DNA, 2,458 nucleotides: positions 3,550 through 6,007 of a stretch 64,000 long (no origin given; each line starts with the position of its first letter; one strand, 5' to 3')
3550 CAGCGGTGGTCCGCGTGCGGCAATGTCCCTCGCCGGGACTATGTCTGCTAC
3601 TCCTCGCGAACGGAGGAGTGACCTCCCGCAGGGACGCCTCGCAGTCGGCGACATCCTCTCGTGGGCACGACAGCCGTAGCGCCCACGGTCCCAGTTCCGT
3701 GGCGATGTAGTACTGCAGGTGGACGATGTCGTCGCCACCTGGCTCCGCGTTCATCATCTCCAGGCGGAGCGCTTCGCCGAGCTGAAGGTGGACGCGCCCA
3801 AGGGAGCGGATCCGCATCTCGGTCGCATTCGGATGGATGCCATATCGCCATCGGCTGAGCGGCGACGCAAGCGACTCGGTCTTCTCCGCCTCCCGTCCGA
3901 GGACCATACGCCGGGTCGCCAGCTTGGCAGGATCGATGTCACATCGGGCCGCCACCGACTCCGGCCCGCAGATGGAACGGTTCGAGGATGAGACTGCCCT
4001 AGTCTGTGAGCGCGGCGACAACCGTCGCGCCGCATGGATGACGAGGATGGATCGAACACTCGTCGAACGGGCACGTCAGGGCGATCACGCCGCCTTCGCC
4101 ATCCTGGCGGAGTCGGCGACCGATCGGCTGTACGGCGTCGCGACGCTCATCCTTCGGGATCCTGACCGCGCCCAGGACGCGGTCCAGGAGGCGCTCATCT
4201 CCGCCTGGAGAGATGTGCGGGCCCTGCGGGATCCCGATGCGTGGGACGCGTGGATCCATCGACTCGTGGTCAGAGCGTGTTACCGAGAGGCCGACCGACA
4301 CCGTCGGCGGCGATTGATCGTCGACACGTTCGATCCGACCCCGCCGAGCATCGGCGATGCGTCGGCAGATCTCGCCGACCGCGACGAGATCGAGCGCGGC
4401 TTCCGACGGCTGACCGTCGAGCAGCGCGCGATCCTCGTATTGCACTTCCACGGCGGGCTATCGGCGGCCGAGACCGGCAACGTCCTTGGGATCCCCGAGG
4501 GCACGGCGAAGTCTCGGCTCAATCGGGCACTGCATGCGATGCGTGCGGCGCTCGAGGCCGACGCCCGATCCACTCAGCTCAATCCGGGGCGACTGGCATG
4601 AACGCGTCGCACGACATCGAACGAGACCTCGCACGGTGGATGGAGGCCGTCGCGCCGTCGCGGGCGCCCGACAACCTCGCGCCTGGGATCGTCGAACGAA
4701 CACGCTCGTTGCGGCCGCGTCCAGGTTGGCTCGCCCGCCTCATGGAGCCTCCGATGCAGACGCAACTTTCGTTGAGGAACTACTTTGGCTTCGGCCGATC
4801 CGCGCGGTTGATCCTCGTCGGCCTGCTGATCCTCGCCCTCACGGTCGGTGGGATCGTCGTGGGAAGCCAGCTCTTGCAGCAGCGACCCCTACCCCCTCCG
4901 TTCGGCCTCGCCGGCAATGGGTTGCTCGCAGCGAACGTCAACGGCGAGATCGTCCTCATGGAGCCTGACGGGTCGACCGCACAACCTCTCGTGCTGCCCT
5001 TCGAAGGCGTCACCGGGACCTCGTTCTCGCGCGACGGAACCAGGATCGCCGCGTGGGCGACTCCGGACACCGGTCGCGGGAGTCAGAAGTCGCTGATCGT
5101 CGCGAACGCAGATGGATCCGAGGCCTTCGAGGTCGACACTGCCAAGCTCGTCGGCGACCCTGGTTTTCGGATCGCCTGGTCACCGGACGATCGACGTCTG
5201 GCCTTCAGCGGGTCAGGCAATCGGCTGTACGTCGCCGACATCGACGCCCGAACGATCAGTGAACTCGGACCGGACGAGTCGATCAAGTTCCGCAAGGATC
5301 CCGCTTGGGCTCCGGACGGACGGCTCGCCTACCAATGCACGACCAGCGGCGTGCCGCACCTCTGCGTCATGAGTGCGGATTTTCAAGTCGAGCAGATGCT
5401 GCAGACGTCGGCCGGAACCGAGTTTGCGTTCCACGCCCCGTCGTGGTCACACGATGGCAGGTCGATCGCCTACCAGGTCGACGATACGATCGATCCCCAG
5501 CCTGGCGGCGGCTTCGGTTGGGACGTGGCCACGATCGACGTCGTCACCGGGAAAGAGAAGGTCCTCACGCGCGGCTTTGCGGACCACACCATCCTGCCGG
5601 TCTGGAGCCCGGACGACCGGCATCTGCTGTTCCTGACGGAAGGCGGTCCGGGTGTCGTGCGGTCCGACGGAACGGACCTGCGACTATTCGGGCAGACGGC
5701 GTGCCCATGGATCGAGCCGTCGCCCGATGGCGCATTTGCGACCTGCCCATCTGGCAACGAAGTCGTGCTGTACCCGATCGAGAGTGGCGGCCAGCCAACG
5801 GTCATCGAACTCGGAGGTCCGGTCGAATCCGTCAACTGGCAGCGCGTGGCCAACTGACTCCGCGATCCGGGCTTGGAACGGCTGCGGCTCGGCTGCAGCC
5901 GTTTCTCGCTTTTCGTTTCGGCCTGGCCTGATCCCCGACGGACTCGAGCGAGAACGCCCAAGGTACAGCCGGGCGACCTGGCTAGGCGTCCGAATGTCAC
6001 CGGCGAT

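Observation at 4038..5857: Paralogous ECF sigma/anti-sigma modules at 4.0 kb and 51.2 kb: conserved cytoplasmic halves, unrelated sensor ectodomains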

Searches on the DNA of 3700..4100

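Call 84: search_rna_families(source=window, start=3700, end=4100, threshold=evalue, max_evalue=1)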
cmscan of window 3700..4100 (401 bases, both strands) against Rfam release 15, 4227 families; matches with E-value up to 1: 0.
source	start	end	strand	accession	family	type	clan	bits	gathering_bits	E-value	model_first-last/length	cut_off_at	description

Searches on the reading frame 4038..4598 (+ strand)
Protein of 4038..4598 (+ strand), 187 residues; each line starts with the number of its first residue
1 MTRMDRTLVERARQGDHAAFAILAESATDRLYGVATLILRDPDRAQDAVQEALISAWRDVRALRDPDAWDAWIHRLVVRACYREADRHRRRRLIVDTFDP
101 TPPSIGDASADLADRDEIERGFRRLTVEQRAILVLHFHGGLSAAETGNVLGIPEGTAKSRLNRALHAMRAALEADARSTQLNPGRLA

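Call 7: search_protein_families(library=pfam, proteins=[window:4038-4598:+], max_evalue=0.1)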
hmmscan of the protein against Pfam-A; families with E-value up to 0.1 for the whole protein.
window:4038-4598:+ (187 aa): 5 families
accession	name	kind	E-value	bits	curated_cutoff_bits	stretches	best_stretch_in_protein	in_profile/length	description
PF04545.22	Sigma70_r4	-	3e-11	43.1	24.1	1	123-169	3-49/50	Sigma-70, region 4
PF08281.18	Sigma70_r4_2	-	2.7e-10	40.2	25.7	1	116-165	2-51/54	Sigma-70, region 4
PF04542.20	Sigma70_r2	-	8.7e-10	38.7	24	1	27-91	5-71/71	Sigma-70 region 2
PF07638.17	Sigma70_ECF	-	0.00018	21.9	21.1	1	107-169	118-180/185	ECF sigma factor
PF00522.23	VPR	-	0.012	16.1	25.5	1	67-140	13-75/83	VPR/VPX protein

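Call 8: search_protein_families(library=ncbifam, proteins=[window:4038-4598:+], max_evalue=0.1)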
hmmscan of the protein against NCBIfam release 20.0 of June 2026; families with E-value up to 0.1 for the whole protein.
window:4038-4598:+ (187 aa): 80 families (the best 25 are shown)
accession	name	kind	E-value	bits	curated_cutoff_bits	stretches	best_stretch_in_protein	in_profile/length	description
TIGR02983.1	SigE-fam_strep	subfamily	4.6e-32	111.2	141.55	1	14-174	2-160/162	SigE family RNA polymerase sigma factor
NF007225.0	PRK09643.1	equivalog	1.6e-29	103.1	190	1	3-174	12-184/204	RNA polymerase sigma factor SigM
NF008888.0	PRK11922.1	equivalog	4.9e-26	91.8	204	1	3-176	15-200/231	RNA polymerase sigma factor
NF004113.0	PRK05602.1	equivalog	1.1e-25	90.5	208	1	4-179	31-208/211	RNA polymerase sigma factor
TIGR02954.1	Sig70_famx3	hypoth_equivalog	1.6e-23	83.3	188.5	1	6-174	4-169/170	RNA polymerase sigma-70 factor, TIGR02954 family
NF009171.0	PRK12518.1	equivalog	1.4e-22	80.4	208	1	4-174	13-186/191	RNA polymerase sigma factor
NF007216.0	PRK09638.1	equivalog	3.3e-21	75.8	194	1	4-175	4-177/180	RNA polymerase sigma factor SigY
NF007227.0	PRK09645.1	subfamily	4.2e-21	75.6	202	1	11-175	6-173/177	sigma-70 family RNA polymerase sigma factor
NF007228.0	PRK09646.1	subfamily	6.2e-20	71.7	226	1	6-174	18-192/194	ECF RNA polymerase sigma factor SigK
NF007223.0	PRK09641.1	equivalog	2.4e-18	66.6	209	2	1-91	1-88/187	RNA polymerase sigma factor SigW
NF009166.1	PRK12513.1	equivalog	2.1e-17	63.4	206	1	4-175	8-189/193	RNA polymerase sigma factor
NF009195.0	PRK12543.1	subfamily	2.4e-17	63.1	197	1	6-174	8-180/192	RNA polymerase sigma factor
TIGR02937.1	sigma70-ECF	superfamily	6.7e-17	61.6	42.9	1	19-171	2-164/165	sigma-70 family RNA polymerase sigma factor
NF009170.0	PRK12517.1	subfamily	7.5e-17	61.3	197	1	17-178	22-182/188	RNA polymerase sigma factor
TIGR02948.1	SigW_bacill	equivalog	1.2e-16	61.3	243.1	1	1-172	1-184/187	RNA polymerase sigma factor SigW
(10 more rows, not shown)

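Call 12: find_homologous_proteins(query=window:4038-4598:+)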
Query window:4038-4598:+ (187 aa): 5907 proteins with E <= 0.001 among 7046 candidates; the best 120 are listed.
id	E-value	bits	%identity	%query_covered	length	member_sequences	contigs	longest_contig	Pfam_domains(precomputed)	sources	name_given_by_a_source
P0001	2.9e-113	394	98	100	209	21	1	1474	PF04545.23,PF04542.21,PF08281.19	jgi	jgi:RNA polymerase sigma-70 factor (ECF subfamily)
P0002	8.8e-109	379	95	100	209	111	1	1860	PF04545.23,PF04542.21,PF08281.19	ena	-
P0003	2.5e-106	371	92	100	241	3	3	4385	PF04545.23,PF04542.21,PF08281.19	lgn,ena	-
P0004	2.3e-105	368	91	98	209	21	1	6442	PF04545.23,PF04542.21,PF08281.19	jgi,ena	jgi:RNA polymerase sigma-70 factor (ECF subfamily)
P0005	1.6e-104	365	91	98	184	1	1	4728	PF04545.23,PF04542.21,PF08281.19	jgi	jgi:RNA polymerase sigma-70 factor, ECF subfamily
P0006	8.8e-104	363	90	98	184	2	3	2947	PF04545.23,PF04542.21,PF08281.19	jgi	jgi:RNA polymerase sigma-70 factor (ECF subfamily)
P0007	1.0e-103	362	92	98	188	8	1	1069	PF07638.18,PF04545.23,PF04542.21,PF08281.19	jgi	jgi:RNA polymerase sigma-70 factor, ECF subfamily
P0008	1.2e-103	362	90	100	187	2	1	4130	PF04545.23,PF04542.21,PF08281.19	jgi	-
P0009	4.5e-103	360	90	98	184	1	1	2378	PF04545.23,PF04542.21,PF08281.19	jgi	jgi:RNA polymerase sigma-70 factor, ECF subfamily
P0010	1.1e-101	356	89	99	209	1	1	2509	PF04545.23,PF04542.21,PF08281.19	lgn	-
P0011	2.1e-101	355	90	98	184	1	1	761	PF04545.23,PF04542.21,PF08281.19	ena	-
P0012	1.5e-100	352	90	97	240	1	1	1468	PF04545.23,PF04542.21,PF08281.19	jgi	jgi:RNA polymerase sigma-70 factor (ECF subfamily)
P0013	4.7e-100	351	89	98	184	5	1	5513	PF04545.23,PF04542.21,PF08281.19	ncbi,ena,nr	ncbi:MAG TPA: RNA polymerase sigma factor [Candidatus Limnocylindrales bacterium]|nr:RNA polymerase 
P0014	3.9e-98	344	86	98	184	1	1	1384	PF04545.23,PF04542.21,PF08281.19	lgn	-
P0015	4.1e-97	341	85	98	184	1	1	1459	PF04545.23,PF04542.21,PF08281.19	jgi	jgi:RNA polymerase sigma-70 factor (ECF subfamily)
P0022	7.3e-95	334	84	98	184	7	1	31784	PF04545.23,PF04542.21,PF08281.19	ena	-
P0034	5.8e-82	292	74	99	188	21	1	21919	PF04545.23,PF04542.21,PF08281.19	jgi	jgi:RNA polymerase sigma-70 factor, ECF subfamily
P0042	1.6e-63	232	69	93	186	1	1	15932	PF07638.18,PF04545.23,PF04542.21,PF08281.19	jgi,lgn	jgi:RNA polymerase sigma-70 factor (ECF subfamily)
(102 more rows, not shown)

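Call 15: find_related_loci(query=A1, collection=genome_contigs, flank=6000)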
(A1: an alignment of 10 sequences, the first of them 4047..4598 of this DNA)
Query A1 (184 aa) in genome_contigs; peptide patterns used: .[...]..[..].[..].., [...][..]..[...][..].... (x = any residue, [..] = any of these).
599 stretches matched a pattern (row limit reached: there are more); 219 encode a relative of the query (tblastn E <= 1e-3); the best 80 are kept; 80 distinct loci.
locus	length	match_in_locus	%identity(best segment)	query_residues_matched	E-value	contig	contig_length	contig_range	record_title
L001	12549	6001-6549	55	1-184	5e-55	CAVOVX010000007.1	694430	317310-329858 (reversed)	MAG: uncultured Chloroflexia bacterium isolate MFD00031.bin.2.172 genome assembly, contig: contig_76415, whole genome sh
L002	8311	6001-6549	54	1-184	2e-54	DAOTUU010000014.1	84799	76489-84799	MAG TPA_asm: Chloroflexota bacterium isolate F3_87 k223_134363, whole genome shotgun sequence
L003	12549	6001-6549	55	1-184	4e-54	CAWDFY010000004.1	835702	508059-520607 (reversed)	MAG: uncultured Chloroflexia bacterium isolate MFD06229.bin.2.150 genome assembly, contig: contig_4281, whole genome sho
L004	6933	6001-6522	53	1-172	3e-51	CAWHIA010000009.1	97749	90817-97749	MAG: uncultured Chloroflexia bacterium isolate MFD00392.bin.3.628 genome assembly, contig: contig_38920, whole genome sh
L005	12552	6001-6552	53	1-184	7e-51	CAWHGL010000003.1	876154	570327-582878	MAG: uncultured Chloroflexia bacterium isolate MFD00392.bin.2.284 genome assembly, contig: contig_19798, whole genome sh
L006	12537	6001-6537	51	1-177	3e-51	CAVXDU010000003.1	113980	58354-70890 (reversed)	MAG: uncultured Chloroflexia bacterium isolate MFD02242.bin.2.271 genome assembly, contig: contig_2378, whole genome sho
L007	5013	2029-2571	51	1-181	3e-50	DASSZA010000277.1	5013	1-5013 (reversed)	MAG TPA_asm: Candidatus Limnocylindrales bacterium isolate SMAG_U695 k141_329128, whole genome shotgun sequence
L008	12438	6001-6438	58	24-170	1e-48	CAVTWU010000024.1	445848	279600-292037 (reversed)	MAG: uncultured Chloroflexia bacterium isolate MFD04651.bin.2.158 genome assembly, contig: contig_575, whole genome shot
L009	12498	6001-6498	52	1-165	6e-48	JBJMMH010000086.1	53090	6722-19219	MAG: Chloroflexota bacterium isolate 12C16O_48h_50_P13_coass_bin_32 k141_3604699, whole genome shotgun sequence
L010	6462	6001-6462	55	1-153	7e-48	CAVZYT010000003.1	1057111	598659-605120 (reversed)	MAG: uncultured Chloroflexia bacterium isolate MFD02134.bin.2.143 genome assembly, contig: contig_1517, whole genome sho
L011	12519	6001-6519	52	5-178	3e-46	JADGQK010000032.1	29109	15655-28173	MAG: Chloroflexota bacterium isolate Chersky.17_25 contig-100_241, whole genome shotgun sequence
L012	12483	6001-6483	55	1-156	1e-45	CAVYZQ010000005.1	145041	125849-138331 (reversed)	MAG: uncultured Chloroflexia bacterium isolate MFD02199.bin.2.159 genome assembly, contig: contig_12049, whole genome sh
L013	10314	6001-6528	49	2-177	3e-45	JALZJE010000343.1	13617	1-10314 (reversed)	MAG: Chloroflexota bacterium isolate MOJ bin32 SC8837-39_k127_411131, whole genome shotgun sequence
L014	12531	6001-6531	53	5-181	3e-44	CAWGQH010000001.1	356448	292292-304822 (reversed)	MAG: uncultured Chloroflexia bacterium isolate MFD08497.bin.2.46 genome assembly, contig: contig_105079, whole genome sh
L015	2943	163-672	52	5-174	5e-44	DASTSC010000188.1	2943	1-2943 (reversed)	MAG TPA_asm: Candidatus Limnocylindrales bacterium isolate SMAG_U2270 k141_296824, whole genome shotgun sequence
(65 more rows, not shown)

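Call 40: find_encoding_contigs(protein=P0022, flank=3000, max_places=1)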
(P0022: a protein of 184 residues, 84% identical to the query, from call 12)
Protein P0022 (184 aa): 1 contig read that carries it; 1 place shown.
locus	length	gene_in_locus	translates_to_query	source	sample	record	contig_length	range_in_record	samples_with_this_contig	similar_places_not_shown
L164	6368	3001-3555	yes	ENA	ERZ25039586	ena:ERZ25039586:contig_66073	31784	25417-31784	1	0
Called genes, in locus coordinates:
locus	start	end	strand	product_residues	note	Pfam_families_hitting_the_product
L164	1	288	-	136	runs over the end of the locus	-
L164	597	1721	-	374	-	PF14342:DUF4396, PF03713:DUF305, PF13628:DUF4142, PF03713:DUF305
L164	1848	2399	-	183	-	PF01370:Epimerase (weak), PF05368:NmrA, PF13460:NAD_binding_10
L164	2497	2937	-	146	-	-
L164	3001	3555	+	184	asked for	PF04542:Sigma70_r2, PF08281:Sigma70_r4_2, PF04545:Sigma70_r4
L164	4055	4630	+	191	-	PF26550:Tricorn_2nd, PF07676:PD40 (faint)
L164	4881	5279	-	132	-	PF01668:SmpB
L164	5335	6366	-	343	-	?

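Call 41: find_encoding_contigs(protein=P0034, flank=3000, max_places=1)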
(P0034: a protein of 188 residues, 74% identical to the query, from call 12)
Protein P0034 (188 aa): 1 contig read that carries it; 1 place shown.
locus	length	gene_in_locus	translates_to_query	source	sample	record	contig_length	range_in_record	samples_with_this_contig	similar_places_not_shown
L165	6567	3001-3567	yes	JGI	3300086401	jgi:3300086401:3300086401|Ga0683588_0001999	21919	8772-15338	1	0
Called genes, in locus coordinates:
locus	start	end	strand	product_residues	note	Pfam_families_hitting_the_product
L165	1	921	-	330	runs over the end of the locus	PF01068:DNA_ligase_A_M, PF04679:DNA_ligase_A_C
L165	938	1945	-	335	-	PF00561:Abhydrolase_1, PF12146:Hydrolase_4 (weak), PF12697:Abhydrolase_6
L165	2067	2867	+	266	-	PF05552:MS_channel_1st_1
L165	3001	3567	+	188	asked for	PF04542:Sigma70_r2, PF08281:Sigma70_r4_2, PF04545:Sigma70_r4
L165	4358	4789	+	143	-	PF26549:Tricorn_N (faint), PF26550:Tricorn_2nd (weak), PF07676:PD40 (faint)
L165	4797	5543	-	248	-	-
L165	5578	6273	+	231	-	PF09997:DUF2238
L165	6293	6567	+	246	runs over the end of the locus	PF13483:Lactamase_B_3, PF12706:Lactamase_B_2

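Call 42: find_encoding_contigs(protein=P0042, flank=3000, max_places=1)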
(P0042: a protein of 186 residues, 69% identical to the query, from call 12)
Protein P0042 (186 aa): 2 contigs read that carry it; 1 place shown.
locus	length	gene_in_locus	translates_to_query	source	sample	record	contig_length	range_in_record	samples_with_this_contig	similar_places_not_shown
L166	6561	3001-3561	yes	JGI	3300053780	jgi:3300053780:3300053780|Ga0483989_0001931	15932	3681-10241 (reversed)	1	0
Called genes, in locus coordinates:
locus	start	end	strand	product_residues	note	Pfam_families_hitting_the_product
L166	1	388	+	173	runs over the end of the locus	PF03352:Adenine_glyco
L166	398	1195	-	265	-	PF10604:Polyketide_cyc2 (weak), PF08327:AHSA1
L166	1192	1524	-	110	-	PF01022:HTH_5, PF01047:MarR (weak), PF12802:MarR_2 (weak), PF12840:HTH_20, PF13412:HTH_24 (weak)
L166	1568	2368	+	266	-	PF01026:TatD_DNase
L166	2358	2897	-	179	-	PF00300:His_Phos_1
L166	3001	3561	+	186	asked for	PF07638:Sigma70_ECF (weak), PF04542:Sigma70_r2, PF08281:Sigma70_r4_2, PF04545:Sigma70_r4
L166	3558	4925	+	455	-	PF26550:Tricorn_2nd (faint), PF07676:PD40 (faint)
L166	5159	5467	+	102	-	PF00166:Cpn10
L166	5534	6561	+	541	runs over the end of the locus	PF00118:Cpn60_TCP1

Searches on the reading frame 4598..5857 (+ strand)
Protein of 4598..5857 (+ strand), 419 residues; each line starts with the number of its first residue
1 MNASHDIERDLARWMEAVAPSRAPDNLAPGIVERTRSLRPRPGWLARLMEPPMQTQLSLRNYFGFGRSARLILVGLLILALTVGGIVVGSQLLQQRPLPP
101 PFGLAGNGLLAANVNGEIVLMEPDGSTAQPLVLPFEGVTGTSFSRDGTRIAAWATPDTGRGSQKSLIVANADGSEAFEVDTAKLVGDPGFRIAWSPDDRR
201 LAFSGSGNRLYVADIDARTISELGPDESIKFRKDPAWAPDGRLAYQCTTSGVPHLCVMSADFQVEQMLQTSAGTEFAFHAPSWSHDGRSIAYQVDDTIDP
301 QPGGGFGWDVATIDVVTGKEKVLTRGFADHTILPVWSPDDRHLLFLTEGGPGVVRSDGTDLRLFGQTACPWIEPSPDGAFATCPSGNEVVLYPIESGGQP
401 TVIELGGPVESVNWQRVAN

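Call 7: search_protein_families(library=pfam, proteins=[window:4598-5854:+], max_evalue=0.1)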
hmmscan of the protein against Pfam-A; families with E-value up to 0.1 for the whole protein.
window:4598-5854:+ (419 aa): 3 families
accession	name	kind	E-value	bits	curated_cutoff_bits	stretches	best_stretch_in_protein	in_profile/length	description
PF07676.18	PD40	-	2.6e-14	53.1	20.9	1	278-294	11-27/38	WD40-like Beta Propeller Repeat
PF25174.1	Beta-prop_THOC3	-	0.0001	21.8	305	0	190-257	92-157/272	THOC3 beta-propeller domain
PF24797.1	Beta-prop_WDR35_TULP_N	-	0.033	13.8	80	0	165-224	138-194/332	WDR35/TULP4 N-terminal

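Call 8: search_protein_families(library=ncbifam, proteins=[window:4598-5854:+], max_evalue=0.1)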
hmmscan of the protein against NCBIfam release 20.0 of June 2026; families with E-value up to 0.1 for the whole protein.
window:4598-5854:+ (419 aa): 4 families
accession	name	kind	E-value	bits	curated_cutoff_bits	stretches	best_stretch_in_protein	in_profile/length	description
TIGR02800.1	propeller_TolB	equivalog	3.1e-16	59.3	343.15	1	159-301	166-304/418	Tol-Pal system beta propeller repeat protein TolB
NF002183.0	PRK01029.1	equivalog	9.4e-09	34.8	405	2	193-297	287-392/429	Tol-Pal system protein TolB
NF033523.0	lasso_peptidase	equivalog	1.7e-06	27.1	400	1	232-297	90-153/638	Atxe2 family lasso peptide isopeptidase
NF053518.1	DipepPtdsDpp5Prph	equivalog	6.2e-05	21.7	900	0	282-347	201-266/655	dipeptidyl-peptidase Dpp5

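Call 11: find_encoding_contigs(protein=window:4598-5857:+, flank=10000, max_places=4)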
Protein window:4598-5857:+ (419 aa): no gene with exactly this product is on record in the collection.

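Call 68: search_protein_families(library=pfam, alignment_id=A4, max_evalue=0.01)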
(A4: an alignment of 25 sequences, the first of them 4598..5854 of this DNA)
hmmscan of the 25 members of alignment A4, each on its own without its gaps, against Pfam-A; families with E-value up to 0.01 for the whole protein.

A. member 1, window:4598-5854:+ (419 aa): 2 families
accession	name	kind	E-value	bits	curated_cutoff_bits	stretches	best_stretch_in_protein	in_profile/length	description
PF07676.18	PD40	-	2.6e-14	53.1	20.9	0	278-294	11-27/38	WD40-like Beta Propeller Repeat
PF25174.1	Beta-prop_THOC3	-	0.0001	21.8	305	0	190-257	92-157/272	THOC3 beta-propeller domain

B. families by the number of members that match (of 25 scanned): 27 families (the first 25 are shown)
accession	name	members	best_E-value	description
PF07676.18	PD40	7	4.5e-22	WD40-like Beta Propeller Repeat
PF00930.27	DPPIV_N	5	7.5e-07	Dipeptidyl peptidase IV (DPP IV) N-terminal region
PF02012.26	BNR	3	1.6e-06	BNR/Asp-box repeat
PF14870.12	PSII_BNR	2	4.6e-17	Photosynthesis system II assembly factor YCF48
PF25174.1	Beta-prop_THOC3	2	3.3e-08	THOC3 beta-propeller domain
PF15902.12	Sortilin-Vps10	2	2.4e-07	Sortilin, neurotensin receptor 3,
PF13088.12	BNR_2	2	1.5e-06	BNR repeat-like domain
PF08450.18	SGL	2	0.0018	SMP-30/Gluconolactonase/LRE-like region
PF22599.2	SecDF_P1_head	1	5e-18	SecDF, P1 head subdomain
PF13229.12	Beta_helix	1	9.3e-18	Right handed beta helix region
PF05048.19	NosD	1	7.3e-13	Periplasmic copper-binding protein (NosD)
PF21760.3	SecD_1st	1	6.6e-12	Protein translocase subunit SecDF, P1 domain, N-terminal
PF14016.12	DUF4232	1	3.4e-11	Domain of unknown function (DUF4232)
PF21959.2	DUF6923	1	1.3e-07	Repeat of unknown function (DUF6923)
PF07494.17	Reg_prop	1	4.4e-06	Two component regulator propeller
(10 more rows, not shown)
